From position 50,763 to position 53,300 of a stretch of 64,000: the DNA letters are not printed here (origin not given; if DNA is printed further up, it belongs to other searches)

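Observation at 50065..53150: DMFase-large-subunit-like 745-aa protein co-translated with an amidohydrolase-2 enzyme, with no DMFase small subunit present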

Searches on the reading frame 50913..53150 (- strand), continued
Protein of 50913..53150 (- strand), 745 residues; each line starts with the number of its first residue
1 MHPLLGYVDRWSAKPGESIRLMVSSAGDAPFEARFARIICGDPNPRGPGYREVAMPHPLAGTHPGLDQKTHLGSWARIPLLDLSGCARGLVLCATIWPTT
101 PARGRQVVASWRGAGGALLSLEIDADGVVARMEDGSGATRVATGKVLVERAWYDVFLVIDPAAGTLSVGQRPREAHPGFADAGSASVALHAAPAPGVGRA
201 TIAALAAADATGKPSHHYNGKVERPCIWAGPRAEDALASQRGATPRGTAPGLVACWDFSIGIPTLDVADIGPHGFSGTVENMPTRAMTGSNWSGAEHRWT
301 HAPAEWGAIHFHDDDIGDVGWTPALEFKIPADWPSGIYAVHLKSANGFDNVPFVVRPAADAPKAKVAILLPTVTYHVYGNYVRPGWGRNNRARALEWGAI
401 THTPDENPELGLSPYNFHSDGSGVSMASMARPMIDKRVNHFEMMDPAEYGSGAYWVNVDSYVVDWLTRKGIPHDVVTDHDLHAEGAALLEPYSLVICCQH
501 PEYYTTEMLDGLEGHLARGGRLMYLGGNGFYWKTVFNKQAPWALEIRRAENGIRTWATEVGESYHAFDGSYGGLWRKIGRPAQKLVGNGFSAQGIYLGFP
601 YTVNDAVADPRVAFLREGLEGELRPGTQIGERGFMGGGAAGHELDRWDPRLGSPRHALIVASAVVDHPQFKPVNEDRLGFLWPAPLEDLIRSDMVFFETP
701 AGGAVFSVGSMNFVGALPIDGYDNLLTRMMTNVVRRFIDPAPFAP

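Call 20: find_encoding_contigs(protein=window:50913-53150:-, flank=10000, max_places=4)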
Protein window:50913-53150:- (745 aa): 5 contigs read that carry it; 4 places shown.
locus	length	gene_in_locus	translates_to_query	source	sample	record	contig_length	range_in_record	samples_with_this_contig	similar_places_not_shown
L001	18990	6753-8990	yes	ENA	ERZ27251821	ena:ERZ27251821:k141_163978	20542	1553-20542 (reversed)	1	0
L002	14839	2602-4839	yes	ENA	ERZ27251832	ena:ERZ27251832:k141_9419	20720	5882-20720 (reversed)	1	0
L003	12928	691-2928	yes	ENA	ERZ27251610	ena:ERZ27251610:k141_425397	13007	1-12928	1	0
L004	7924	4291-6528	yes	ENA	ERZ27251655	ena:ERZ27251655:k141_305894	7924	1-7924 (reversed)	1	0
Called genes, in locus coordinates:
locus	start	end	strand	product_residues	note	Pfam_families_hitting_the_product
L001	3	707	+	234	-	?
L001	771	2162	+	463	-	PF01425:Amidase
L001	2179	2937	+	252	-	PF01177:Asp_Glu_race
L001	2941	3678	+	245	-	PF01177:Asp_Glu_race (weak), PF17645:Amdase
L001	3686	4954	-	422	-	PF00282:Pyridoxal_deC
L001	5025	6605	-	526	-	PF00496:SBP_bac_5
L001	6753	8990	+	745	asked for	PF20254:DMFA2_C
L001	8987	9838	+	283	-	PF04909:Amidohydro_2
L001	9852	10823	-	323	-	PF00005:ABC_tran, PF13304:AAA_21 (weak), PF08352:oligo_HPY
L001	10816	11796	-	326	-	PF00005:ABC_tran, PF13304:AAA_21, PF08352:oligo_HPY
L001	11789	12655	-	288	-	PF12911:OppC_N, PF00528:BPD_transp_1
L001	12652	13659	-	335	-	PF19300:BPD_transp_1_N, PF00528:BPD_transp_1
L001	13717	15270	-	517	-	PF00496:SBP_bac_5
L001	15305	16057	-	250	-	PF00106:adh_short, PF08659:KR, PF13561:adh_short_C2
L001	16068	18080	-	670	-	PF02538:Hydantoinase_B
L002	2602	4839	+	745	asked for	PF20254:DMFA2_C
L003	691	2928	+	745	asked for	PF20254:DMFA2_C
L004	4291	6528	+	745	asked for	PF20254:DMFA2_C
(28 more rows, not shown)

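Call 21: find_encoding_contigs(protein=P0006, flank=10000, max_places=3)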
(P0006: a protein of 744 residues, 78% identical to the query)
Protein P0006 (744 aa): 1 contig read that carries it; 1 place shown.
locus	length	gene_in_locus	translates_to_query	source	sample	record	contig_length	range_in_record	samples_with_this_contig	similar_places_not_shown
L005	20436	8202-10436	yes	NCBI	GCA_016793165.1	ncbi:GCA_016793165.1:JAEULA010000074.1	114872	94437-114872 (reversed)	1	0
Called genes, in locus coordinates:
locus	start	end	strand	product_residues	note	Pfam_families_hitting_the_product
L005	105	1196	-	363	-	PF01408:GFO_IDH_MocA, PF02894:GFO_IDH_MocA_C, PF22725:GFO_IDH_MocA_C3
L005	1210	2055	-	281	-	PF00528:BPD_transp_1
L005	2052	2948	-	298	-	PF00528:BPD_transp_1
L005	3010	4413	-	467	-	PF01547:SBP_bac_1, PF13416:SBP_bac_8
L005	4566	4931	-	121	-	-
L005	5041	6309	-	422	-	PF00282:Pyridoxal_deC, PF00266:Aminotran_5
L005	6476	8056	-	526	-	PF00496:SBP_bac_5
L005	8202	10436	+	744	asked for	PF20254:DMFA2_C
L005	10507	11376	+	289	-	PF04909:Amidohydro_2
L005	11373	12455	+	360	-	PF01212:Beta_elim_lyase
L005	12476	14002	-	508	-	PF22807:TrAA12 (faint), PF07995:GSDH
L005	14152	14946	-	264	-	PF00459:Inositol_P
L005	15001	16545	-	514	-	PF06253:MTTB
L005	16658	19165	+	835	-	PF01266:DAO, PF13738:Pyr_redox_3 (faint), PF16350:FAO_M, PF01571:GCV_T, PF08669:GCV_T_C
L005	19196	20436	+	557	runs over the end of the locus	PF00732:GMC_oxred_N, PF05199:GMC_oxred_C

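Call 23: find_related_loci(query=A1, collection=genome_contigs, flank=8000)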
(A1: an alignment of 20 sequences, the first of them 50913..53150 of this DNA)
Query A1 (745 aa) in genome_contigs; peptide patterns used: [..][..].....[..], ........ (x = any residue, [..] = any of these).
600 stretches matched a pattern (row limit reached: there are more); 591 encode a relative of the query (tblastn E <= 1e-3); the best 80 are kept; 80 distinct loci.
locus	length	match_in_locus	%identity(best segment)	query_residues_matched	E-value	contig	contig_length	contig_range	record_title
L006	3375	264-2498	95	1-745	0e+0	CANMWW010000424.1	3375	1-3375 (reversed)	MAG: Alphaproteobacteria bacterium isolate ZE-Oct18-107 genome assembly, contig: ZE-Oct18-C58244, whole genome shotgun s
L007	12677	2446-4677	68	1-743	0e+0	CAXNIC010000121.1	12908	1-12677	MAG: Alphaproteobacteria bacterium isolate LH-05nov19-173 genome assembly, contig: LH-05nov19-C11422, whole genome shotg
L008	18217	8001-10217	56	1-743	0e+0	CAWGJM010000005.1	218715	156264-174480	MAG: uncultured Alphaproteobacteria bacterium isolate MFD05841.bin.1.101 genome assembly, contig: contig_11574, whole ge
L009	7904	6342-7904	78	1-520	0e+0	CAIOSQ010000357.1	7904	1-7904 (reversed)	MAG: uncultured Rhodospirillales bacterium isolate Loclat_bin-04156 genome assembly, contig: bin-04156:357/468, whole ge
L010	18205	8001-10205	54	1-743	0e+0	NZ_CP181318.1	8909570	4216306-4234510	Bradyrhizobium ganzhouense strain JCM19881 chromosome, complete genome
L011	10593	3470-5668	56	1-743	0e+0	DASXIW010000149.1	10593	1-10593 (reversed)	MAG TPA_asm: Acetobacteraceae bacterium isolate SMAG_U5231 k141_3238195, whole genome shotgun sequence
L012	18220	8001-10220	53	3-744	0e+0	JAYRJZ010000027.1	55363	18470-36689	MAG: Roseomonas sp. isolate SZ_szas3bin.30 NODE_470_length_55363_cov_2.15492, whole genome shotgun sequence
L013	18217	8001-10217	53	1-743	0e+0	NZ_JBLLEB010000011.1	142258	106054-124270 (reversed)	Roseomonas sp. BN140053 contig11, whole genome shotgun sequence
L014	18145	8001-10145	53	1-744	0e+0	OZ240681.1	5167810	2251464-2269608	MAG: Acetobacteraceae bacterium isolate 9b933d0b-0382-4796-9af8-08094ef6817d genome assembly, chromosome: 1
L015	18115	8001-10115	52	1-744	0e+0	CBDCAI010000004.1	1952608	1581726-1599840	MAG: Acetobacteraceae bacterium isolate 467a9fa8-3835-4ef4-acad-246a66e1c9c5 genome assembly, contig: contig_4, whole ge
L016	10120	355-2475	51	1-743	0e+0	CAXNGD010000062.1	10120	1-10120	MAG: Acetobacterales bacterium isolate TH-08apr19-80 genome assembly, contig: TH-08apr19-C17435, whole genome shotgun se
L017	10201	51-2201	51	1-744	0e+0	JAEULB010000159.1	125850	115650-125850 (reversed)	MAG: Rhodospirillaceae bacterium isolate new MAG-110 k141_1175327, whole genome shotgun sequence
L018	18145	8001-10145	50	1-743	0e+0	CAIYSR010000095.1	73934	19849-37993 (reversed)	MAG: uncultured Rhodospirillales bacterium isolate Kiruna_bin-10730 genome assembly, contig: bin-10730:095/191, whole ge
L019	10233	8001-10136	52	1-743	0e+0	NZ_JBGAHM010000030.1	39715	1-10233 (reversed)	MAG: Methylocella sp. isolate MAG_MBR_H125.64 MBRH125-64_opera_contig_2645, whole genome shotgun sequence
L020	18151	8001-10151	51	1-743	0e+0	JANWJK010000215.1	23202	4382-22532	MAG: Acetobacteraceae bacterium isolate CRAIB_MAG65 c_000000062484, whole genome shotgun sequence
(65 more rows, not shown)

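Call 42: find_encoding_contigs(protein=P0008, flank=8000, max_places=1)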
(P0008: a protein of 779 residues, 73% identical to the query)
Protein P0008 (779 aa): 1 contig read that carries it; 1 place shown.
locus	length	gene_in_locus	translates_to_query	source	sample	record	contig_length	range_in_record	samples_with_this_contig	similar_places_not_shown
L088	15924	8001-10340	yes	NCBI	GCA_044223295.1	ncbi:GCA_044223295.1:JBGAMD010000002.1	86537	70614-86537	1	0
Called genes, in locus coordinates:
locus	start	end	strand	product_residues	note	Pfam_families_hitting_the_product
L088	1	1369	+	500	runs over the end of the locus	PF07364:DUF1485, PF07171:MlrC_C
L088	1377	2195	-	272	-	PF00005:ABC_tran, PF13401:AAA_22 (weak), PF08352:oligo_HPY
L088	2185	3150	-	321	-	PF00005:ABC_tran, PF08352:oligo_HPY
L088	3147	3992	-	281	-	PF00528:BPD_transp_1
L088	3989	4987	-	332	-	PF00528:BPD_transp_1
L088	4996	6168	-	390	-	PF02746:MR_MLE_N, PF13378:MR_MLE_C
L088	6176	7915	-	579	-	PF00496:SBP_bac_5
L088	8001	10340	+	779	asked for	PF20254:DMFA2_C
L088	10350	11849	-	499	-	PF01970:TctA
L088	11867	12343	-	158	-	PF07331:TctB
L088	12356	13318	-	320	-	PF03401:TctC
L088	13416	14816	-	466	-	-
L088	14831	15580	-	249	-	PF00106:adh_short, PF08659:KR (weak), PF23441:SDR (weak), PF13561:adh_short_C2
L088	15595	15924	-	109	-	?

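Call 43: find_encoding_contigs(protein=P0018, flank=8000, max_places=1)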
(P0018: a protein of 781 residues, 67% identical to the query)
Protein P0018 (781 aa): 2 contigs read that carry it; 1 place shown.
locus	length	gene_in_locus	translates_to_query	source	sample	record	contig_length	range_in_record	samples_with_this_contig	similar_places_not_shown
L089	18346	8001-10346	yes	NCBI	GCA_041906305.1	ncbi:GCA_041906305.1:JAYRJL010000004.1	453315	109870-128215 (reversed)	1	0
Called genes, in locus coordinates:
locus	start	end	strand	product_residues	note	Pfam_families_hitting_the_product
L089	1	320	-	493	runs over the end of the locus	PF07364:DUF1485, PF07171:MlrC_C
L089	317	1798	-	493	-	PF07364:DUF1485, PF07171:MlrC_C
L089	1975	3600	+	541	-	PF01019:G_glu_transpept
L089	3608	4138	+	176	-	PF00719:Pyrophosphatase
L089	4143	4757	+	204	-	PF01810:LysE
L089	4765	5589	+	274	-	PF00294:PfkB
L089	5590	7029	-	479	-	PF01425:Amidase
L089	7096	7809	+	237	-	PF00857:Isochorismatase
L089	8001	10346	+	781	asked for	PF20254:DMFA2_C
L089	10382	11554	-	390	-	PF07969:Amidohydro_3 (faint), PF01979:Amidohydro_1 (weak)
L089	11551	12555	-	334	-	PF00005:ABC_tran, PF08352:oligo_HPY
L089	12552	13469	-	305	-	PF00005:ABC_tran, PF13304:AAA_21 (weak), PF08352:oligo_HPY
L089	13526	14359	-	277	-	PF12911:OppC_N, PF00528:BPD_transp_1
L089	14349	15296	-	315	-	PF19300:BPD_transp_1_N, PF00528:BPD_transp_1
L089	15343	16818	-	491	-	PF07364:DUF1485, PF07171:MlrC_C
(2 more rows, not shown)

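Call 44: find_encoding_contigs(protein=P0021, flank=8000, max_places=1)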
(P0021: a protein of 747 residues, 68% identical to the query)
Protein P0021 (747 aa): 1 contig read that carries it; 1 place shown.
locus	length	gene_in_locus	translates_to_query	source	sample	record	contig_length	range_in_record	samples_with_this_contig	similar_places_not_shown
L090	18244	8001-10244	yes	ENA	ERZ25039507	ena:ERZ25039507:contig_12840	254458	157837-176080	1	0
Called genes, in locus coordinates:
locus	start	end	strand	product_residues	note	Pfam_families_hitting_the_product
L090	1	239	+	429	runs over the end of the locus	PF07690:MFS_1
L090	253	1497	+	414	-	PF04412:AcnX, PF28403:AcnX_2nd, PF28406:AcnX_3rd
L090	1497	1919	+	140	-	PF01989:AcnX_swivel_put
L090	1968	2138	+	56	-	-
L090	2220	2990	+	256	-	-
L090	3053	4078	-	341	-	PF00034:Cytochrom_C (faint), PF13442:Cytochrome_CBB3 (faint)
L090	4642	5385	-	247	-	-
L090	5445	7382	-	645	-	PF24575:TPR_Slam (faint), PF00515:TPR_1 (faint), PF07719:TPR_2 (faint)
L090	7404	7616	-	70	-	-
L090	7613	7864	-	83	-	-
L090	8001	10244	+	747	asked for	PF20254:DMFA2_C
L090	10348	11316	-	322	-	PF00389:2-Hacid_dh, PF02826:2-Hacid_dh_C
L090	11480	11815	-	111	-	PF03992:ABM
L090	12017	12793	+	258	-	PF03328:HpcH_HpaI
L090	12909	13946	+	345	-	PF13407:Peripla_BP_4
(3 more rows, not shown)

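Call 45: find_encoding_contigs(protein=P0026, flank=8000, max_places=1)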
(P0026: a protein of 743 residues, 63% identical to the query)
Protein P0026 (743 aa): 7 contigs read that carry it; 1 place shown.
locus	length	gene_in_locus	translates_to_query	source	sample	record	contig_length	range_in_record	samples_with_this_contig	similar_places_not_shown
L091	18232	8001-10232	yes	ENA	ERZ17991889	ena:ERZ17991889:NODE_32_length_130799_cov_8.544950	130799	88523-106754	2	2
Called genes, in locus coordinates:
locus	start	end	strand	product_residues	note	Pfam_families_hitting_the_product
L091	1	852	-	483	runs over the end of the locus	PF14691:Fer4_20, PF00070:Pyr_redox (weak), PF00890:FAD_binding_2 (weak), PF01266:DAO (weak), PF07992:Pyr_redox_2, PF12831:FAD_oxidored, PF13450:NAD_binding_8, PF01593:Amino_oxidase, +3 more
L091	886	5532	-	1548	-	PF00310:GATase_2, PF04898:Glu_syn_central, PF01645:Glu_synthase, PF01493:GXGXG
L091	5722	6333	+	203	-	-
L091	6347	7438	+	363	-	PF02668:TauD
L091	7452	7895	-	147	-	PF08472:S6PP_C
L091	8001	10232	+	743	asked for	PF20254:DMFA2_C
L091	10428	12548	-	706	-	PF05729:NACHT (faint), PF03781:FGE-sulfatase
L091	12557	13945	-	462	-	PF00496:SBP_bac_5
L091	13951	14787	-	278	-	PF12911:OppC_N, PF00528:BPD_transp_1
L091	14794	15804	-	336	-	PF19300:BPD_transp_1_N, PF00528:BPD_transp_1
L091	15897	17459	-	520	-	PF00496:SBP_bac_5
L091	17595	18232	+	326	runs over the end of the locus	PF00005:ABC_tran, PF13304:AAA_21 (weak), PF08352:oligo_HPY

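Call 54: search_dna_similar(query=window:50913-53150:-, collection=plasmids, mode=protein, max_rows=30, max_evalue=1e-50)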
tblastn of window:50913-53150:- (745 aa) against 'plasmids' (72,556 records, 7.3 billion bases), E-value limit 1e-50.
Records with a match: 72; places in all: 73; records where one place covers at least 80% of the query: 67.
Best place of each record, by identity: <60% 72.
By first word of the organism name: Agrobacterium 25; Rhizobium 16; Rhodococcus 4; Aminobacter 3; Roseomonas 2; Variovorax 2; Paracoccus 2; Ensifer 2; Shinella 2; Leisingera 1; and 13 more.
By predicted mobility (MOB-suite, as given by PLSDB): conjugative 42; non-mobilizable 27; mobilizable 3.
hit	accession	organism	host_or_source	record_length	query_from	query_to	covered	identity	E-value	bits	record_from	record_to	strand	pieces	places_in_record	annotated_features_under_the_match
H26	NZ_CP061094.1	Roseomonas marmotae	Marmota himalayana,pure culture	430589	1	737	99%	41.5%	1e-145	479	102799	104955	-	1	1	N,N-dimethylformamidase beta subunit family domain-containing protein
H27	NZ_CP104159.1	Rhizobium sp. CB3060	Leucaena leucocephala,cell culture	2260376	4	740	99%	39.4%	2e-140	464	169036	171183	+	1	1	record has no annotation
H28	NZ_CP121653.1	Rhizobium sp. CB3171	Calliandra calothyrsus,cell culture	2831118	4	740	99%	39.4%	2e-140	464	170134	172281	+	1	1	record has no annotation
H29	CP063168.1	Variovorax paradoxus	-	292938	4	743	99%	39.3%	2e-127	426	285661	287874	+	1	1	N,N-dimethylformamidase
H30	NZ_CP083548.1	Leisingera sp. M658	-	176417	3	734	98%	39.7%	5e-136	451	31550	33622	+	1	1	N,N-dimethylformamidase beta subunit family domain-containing protein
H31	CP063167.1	Variovorax paradoxus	-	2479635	4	743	99%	38.9%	6e-125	419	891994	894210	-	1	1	N,N-dimethylformamidase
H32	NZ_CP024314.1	Rhizobium sp. NXC24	Phaseolus vulgaris,cell culture,plant ...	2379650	4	740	99%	39.1%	3e-139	460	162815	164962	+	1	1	record has no annotation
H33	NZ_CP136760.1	Palleronia sp. LCG004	cell culture,Intertidal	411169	3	737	99%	38.8%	2e-126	423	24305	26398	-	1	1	N,N-dimethylformamidase beta subunit family domain-containing protein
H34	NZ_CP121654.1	Rhizobium sp. CB3171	Calliandra calothyrsus,cell culture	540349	1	743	100%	37.9%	4e-141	466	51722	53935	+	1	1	N,N-dimethylformamidase beta subunit family domain-containing protein | hypothetical protein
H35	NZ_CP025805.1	Sulfitobacter sp. SK012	Marine Sediment,North Sea (sediment)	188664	3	738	99%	38.1%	2e-129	432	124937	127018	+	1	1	N,N-dimethylformamidase beta subunit family domain-containing protein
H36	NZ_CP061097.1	Roseomonas marmotae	Marmota himalayana,pure culture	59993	4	739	99%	37.9%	5e-130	433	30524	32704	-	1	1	N,N-dimethylformamidase beta subunit family domain-containing protein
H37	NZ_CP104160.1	Rhizobium sp. CB3060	Leucaena leucocephala,cell culture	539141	1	743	100%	37.0%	3e-141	466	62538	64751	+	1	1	N,N-dimethylformamidase beta subunit family domain-containing protein | hypothetical protein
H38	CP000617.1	Burkholderia vietnamiensis G4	-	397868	1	743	100%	36.4%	2e-127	426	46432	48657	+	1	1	large subunit of N,N-dimethylformamidase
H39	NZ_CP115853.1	Pseudoroseomonas cervicalis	-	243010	4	739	99%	36.5%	5e-109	372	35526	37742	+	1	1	N,N-dimethylformamidase beta subunit family domain-containing protein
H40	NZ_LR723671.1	Pseudorhizobium flavum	Paddy soil under the long-term ...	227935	1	743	100%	35.8%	1e-124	418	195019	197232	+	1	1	N,N-dimethylformamidase beta subunit family domain-containing protein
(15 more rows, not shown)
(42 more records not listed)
